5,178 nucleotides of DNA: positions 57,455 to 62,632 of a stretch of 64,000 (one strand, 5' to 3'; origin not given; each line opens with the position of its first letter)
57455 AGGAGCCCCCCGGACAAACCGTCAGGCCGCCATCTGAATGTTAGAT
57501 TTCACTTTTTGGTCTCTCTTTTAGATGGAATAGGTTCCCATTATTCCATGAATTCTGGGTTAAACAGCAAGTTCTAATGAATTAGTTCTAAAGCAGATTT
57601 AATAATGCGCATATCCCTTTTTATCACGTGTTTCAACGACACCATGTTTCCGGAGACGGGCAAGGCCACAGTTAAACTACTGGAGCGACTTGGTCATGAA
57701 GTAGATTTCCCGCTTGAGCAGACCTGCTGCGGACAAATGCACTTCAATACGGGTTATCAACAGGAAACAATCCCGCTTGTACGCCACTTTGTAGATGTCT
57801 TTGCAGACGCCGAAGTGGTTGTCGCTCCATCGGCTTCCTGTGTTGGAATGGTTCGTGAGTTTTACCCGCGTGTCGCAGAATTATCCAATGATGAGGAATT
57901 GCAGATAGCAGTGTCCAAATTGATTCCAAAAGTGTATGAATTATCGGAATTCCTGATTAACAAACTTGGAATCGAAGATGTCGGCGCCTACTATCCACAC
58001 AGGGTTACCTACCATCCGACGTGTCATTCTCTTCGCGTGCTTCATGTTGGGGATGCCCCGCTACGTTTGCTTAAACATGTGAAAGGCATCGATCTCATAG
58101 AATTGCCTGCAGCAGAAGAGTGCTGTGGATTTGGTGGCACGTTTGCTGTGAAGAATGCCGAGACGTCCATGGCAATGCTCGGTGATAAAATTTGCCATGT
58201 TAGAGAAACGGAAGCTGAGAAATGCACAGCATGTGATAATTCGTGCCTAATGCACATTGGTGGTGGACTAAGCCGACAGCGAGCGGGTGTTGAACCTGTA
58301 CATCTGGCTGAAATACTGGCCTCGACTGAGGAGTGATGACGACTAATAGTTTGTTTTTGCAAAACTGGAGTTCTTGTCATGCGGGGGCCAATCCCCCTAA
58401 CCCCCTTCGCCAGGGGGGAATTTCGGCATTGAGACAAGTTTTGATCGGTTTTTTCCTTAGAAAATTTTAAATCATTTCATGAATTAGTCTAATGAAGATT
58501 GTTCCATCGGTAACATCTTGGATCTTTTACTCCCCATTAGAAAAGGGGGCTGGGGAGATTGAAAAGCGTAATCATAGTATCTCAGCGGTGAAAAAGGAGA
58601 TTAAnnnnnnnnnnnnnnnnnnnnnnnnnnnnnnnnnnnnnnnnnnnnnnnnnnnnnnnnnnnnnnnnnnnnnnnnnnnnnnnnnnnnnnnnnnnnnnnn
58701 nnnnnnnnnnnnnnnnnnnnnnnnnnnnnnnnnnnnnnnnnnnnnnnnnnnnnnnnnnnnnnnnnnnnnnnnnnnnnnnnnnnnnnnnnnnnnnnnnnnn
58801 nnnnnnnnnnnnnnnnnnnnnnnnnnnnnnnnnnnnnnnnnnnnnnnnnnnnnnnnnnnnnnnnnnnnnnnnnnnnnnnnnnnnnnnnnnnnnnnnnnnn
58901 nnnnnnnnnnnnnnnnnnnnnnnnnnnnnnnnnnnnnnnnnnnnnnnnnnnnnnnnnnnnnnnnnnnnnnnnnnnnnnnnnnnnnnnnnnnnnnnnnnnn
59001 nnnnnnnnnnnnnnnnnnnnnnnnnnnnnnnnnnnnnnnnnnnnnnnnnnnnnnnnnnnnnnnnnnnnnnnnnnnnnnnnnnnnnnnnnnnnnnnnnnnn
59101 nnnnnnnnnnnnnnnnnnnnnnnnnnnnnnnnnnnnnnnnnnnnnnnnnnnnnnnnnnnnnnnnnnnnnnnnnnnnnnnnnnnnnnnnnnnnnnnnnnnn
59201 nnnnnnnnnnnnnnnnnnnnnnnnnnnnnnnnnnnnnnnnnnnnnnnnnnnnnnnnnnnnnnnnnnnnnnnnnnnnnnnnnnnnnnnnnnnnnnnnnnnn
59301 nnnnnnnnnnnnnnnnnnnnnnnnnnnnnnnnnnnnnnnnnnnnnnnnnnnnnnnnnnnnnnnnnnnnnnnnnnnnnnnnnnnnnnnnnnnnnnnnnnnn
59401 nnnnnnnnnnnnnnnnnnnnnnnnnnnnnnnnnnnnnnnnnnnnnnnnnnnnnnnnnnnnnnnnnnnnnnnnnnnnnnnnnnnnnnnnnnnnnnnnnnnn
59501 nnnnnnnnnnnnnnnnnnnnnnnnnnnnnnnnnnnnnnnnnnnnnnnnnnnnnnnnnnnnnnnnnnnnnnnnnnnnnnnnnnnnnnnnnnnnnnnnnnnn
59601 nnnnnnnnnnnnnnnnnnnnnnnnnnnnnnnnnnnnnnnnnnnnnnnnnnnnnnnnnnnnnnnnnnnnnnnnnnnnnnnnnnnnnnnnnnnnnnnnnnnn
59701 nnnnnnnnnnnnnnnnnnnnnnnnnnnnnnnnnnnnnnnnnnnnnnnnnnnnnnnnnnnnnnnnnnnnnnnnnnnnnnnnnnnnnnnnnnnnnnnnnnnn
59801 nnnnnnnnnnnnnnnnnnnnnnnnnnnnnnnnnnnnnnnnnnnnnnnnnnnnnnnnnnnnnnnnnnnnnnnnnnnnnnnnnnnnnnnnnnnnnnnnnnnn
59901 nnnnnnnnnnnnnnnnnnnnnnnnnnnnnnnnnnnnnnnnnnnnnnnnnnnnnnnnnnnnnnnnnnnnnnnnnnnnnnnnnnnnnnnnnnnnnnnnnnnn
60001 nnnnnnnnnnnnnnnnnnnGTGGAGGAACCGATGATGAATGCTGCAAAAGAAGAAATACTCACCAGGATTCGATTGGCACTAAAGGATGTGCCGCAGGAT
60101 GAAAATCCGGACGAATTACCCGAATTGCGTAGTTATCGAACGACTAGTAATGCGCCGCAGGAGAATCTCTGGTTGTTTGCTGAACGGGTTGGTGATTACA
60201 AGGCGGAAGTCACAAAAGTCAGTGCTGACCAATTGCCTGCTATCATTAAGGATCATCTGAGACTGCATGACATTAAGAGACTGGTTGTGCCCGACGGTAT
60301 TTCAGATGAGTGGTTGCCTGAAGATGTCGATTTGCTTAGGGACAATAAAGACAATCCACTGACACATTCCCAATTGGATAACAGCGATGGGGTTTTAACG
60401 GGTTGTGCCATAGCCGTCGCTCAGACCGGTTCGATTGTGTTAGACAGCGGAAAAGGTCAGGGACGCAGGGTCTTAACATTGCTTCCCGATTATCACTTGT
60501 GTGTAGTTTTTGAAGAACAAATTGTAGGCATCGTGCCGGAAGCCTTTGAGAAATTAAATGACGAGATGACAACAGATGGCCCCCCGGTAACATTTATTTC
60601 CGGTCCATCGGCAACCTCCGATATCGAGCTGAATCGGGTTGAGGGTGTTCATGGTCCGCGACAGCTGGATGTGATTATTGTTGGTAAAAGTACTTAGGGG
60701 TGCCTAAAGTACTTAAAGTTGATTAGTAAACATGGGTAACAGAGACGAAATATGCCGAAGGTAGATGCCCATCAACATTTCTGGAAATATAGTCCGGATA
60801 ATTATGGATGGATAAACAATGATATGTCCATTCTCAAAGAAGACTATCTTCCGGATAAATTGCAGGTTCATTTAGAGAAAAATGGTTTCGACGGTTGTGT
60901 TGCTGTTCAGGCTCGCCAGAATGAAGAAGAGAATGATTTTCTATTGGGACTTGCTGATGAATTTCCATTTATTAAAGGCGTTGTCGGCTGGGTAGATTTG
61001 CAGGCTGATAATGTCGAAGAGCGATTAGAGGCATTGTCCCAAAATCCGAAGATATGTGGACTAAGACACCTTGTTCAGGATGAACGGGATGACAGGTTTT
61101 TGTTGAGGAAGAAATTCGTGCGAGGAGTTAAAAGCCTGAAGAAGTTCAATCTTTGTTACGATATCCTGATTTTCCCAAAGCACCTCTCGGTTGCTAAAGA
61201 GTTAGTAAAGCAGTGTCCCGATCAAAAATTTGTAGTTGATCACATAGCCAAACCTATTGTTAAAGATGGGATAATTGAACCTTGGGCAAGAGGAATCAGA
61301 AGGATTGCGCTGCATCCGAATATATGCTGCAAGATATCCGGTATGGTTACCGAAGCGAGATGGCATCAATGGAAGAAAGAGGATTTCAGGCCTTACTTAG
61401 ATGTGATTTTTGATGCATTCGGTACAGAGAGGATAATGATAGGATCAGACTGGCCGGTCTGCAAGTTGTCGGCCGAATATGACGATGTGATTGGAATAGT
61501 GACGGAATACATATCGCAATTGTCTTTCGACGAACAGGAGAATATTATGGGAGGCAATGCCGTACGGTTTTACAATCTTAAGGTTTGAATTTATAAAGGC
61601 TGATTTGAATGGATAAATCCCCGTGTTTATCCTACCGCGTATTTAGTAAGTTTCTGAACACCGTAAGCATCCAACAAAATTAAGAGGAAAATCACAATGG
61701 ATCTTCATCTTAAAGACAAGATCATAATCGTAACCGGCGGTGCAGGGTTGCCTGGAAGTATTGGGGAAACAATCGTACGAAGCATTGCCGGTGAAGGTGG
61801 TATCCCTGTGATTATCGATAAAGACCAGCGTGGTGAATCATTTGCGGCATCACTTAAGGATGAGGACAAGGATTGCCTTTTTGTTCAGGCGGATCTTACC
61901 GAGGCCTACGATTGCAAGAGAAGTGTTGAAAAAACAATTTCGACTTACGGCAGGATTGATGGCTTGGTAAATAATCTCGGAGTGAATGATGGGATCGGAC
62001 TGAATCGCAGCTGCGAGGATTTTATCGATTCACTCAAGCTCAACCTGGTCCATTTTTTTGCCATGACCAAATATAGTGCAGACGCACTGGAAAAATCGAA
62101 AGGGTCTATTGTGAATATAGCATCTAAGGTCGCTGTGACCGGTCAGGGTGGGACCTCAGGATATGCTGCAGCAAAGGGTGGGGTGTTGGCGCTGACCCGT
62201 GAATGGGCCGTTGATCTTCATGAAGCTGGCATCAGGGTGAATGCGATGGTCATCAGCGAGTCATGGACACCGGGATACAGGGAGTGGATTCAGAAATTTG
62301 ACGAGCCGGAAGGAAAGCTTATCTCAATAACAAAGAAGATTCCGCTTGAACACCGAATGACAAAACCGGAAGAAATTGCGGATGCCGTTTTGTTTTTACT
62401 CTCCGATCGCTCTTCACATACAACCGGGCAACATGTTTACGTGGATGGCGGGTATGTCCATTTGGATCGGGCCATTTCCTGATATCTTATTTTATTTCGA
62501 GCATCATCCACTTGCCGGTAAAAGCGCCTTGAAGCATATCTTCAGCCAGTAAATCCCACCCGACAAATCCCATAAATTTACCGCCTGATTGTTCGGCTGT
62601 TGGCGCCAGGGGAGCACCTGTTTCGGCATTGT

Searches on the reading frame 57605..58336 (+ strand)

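Call 13: search_protein_families(library=pfam, proteins=[window:57605-58336:+], max_evalue=0.00001)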
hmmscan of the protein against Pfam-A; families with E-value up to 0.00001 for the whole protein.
window:57605-58336:+ (243 aa): 1 family
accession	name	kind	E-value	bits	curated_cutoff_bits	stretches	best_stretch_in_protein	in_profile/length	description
PF02754.22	CCG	-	8.4e-33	112.8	20.6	2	4-83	2-84/85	Cysteine-rich domain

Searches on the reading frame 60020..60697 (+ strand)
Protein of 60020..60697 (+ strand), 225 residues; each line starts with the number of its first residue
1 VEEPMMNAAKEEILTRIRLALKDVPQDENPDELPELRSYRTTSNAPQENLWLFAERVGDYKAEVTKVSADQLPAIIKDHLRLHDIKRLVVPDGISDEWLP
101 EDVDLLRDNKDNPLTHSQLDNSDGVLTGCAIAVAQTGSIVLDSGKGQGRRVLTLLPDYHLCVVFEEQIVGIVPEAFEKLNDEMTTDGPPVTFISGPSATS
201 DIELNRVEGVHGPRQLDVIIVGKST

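Call 33: search_protein_families(library=pfam, proteins=[window:60020-60697:+], max_evalue=0.1)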
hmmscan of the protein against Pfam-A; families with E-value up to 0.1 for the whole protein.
window:60020-60697:+ (225 aa): 1 family
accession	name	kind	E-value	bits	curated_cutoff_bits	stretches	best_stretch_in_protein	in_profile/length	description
PF02589.21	LUD_dom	-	6.7e-25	88.3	22.6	1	111-221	74-189/189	LUD domain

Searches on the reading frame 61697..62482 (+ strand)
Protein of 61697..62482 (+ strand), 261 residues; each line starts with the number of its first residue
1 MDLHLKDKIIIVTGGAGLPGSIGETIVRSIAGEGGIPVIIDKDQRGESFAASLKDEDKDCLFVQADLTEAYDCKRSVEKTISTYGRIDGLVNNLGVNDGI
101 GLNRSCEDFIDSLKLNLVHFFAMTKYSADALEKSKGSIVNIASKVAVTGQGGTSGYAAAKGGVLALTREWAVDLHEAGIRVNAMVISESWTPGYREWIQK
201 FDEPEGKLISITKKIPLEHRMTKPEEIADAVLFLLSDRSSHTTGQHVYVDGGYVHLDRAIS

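Call 33: search_protein_families(library=pfam, proteins=[window:61697-62482:+], max_evalue=0.1)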
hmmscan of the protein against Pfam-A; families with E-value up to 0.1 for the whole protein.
window:61697-62482:+ (261 aa): 4 families
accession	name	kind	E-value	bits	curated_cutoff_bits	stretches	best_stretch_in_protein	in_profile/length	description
PF13561.12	adh_short_C2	-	2.4e-45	155.4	27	1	19-253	5-235/236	Enoyl-(Acyl carrier protein) reductase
PF00106.31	adh_short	-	1.3e-33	116.6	26.6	1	8-185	1-178/195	short chain dehydrogenase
PF08659.16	KR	-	0.00064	20.1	22.6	1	10-171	3-164/180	KR domain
PF01370.27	Epimerase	-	0.061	13.2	20.9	1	10-91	1-69/240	NAD dependent epimerase/dehydratase family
